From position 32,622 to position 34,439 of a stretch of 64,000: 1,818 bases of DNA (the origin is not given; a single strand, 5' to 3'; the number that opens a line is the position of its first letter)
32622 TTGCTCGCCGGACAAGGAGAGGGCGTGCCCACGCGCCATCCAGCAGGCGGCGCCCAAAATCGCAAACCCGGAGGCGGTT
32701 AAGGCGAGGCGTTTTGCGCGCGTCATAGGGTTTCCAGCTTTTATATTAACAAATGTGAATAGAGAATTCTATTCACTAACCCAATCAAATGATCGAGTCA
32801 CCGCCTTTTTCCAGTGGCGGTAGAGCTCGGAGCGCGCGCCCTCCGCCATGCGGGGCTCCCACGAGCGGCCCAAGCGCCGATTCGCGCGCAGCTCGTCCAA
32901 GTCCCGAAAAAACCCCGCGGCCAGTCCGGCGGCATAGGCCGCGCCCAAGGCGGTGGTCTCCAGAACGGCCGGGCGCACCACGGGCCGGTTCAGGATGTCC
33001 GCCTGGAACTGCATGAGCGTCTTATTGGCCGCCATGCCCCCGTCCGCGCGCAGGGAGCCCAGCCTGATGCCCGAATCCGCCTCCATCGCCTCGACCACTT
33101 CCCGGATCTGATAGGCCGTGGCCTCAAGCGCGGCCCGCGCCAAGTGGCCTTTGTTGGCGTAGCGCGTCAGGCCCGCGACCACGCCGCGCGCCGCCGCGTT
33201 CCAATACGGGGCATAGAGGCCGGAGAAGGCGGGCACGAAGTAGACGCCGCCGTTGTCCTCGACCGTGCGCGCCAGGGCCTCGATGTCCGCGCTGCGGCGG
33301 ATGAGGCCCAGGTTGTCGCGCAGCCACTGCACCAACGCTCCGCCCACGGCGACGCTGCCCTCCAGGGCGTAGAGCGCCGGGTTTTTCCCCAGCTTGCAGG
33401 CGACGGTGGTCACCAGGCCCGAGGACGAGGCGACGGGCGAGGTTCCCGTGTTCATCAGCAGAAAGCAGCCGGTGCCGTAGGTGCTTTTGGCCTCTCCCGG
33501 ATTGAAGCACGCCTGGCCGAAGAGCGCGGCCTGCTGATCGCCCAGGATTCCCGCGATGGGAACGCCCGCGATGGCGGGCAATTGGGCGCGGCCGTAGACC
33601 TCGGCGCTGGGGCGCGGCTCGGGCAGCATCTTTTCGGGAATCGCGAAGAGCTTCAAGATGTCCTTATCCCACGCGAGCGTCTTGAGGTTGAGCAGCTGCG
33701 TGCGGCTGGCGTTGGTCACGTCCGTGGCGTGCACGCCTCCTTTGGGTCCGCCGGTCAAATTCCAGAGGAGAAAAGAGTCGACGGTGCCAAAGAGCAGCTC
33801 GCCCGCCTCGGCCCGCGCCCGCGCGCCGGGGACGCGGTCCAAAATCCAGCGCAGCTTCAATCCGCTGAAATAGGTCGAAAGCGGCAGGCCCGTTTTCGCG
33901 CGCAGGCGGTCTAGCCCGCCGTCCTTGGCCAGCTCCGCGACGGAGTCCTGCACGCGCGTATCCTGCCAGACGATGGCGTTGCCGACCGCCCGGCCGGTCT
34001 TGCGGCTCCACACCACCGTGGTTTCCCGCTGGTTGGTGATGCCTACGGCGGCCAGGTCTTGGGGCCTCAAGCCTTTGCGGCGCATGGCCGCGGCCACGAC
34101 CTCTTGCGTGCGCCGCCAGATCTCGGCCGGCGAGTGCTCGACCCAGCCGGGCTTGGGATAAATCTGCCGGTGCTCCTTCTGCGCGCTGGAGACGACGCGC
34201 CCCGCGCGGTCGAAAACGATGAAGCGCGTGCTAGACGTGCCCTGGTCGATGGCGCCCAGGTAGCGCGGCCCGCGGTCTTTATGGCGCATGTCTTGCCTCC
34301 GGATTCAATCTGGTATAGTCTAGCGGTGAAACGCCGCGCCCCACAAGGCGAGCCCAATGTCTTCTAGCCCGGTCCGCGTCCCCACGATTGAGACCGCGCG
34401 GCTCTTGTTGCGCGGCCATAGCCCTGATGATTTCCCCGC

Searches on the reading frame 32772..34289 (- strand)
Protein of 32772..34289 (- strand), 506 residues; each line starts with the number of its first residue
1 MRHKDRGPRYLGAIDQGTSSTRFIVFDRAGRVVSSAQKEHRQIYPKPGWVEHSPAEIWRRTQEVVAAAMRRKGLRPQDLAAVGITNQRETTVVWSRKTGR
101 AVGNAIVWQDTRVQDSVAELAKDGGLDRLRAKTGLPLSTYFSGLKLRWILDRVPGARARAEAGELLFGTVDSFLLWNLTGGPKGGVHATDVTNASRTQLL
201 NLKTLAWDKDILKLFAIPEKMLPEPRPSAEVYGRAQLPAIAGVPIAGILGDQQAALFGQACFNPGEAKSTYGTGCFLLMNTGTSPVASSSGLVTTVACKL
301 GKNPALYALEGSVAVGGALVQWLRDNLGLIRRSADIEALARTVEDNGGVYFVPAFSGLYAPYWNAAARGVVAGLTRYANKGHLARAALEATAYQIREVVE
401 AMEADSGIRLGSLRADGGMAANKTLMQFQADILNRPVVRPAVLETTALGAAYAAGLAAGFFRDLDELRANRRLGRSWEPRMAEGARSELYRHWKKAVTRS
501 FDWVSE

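Call 80: search_protein_families(library=pfam, proteins=[window:32772-34289:-], max_evalue=0.0001)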
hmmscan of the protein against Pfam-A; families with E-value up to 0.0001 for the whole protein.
window:32772-34289:- (506 aa): 3 families
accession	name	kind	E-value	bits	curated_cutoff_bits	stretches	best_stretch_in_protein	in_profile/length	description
PF00370.27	FGGY_N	-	1.3e-73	248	28.8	1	10-258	1-245/245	FGGY family of carbohydrate kinases, N-terminal domain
PF02782.22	FGGY_C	-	1.6e-48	165.6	27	1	268-458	2-198/198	FGGY family of carbohydrate kinases, C-terminal domain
PF01869.26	BcrAD_BadFG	-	8.2e-05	22.7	31.5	0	14-82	3-65/271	BadF/BadG/BcrA/BcrD ATPase family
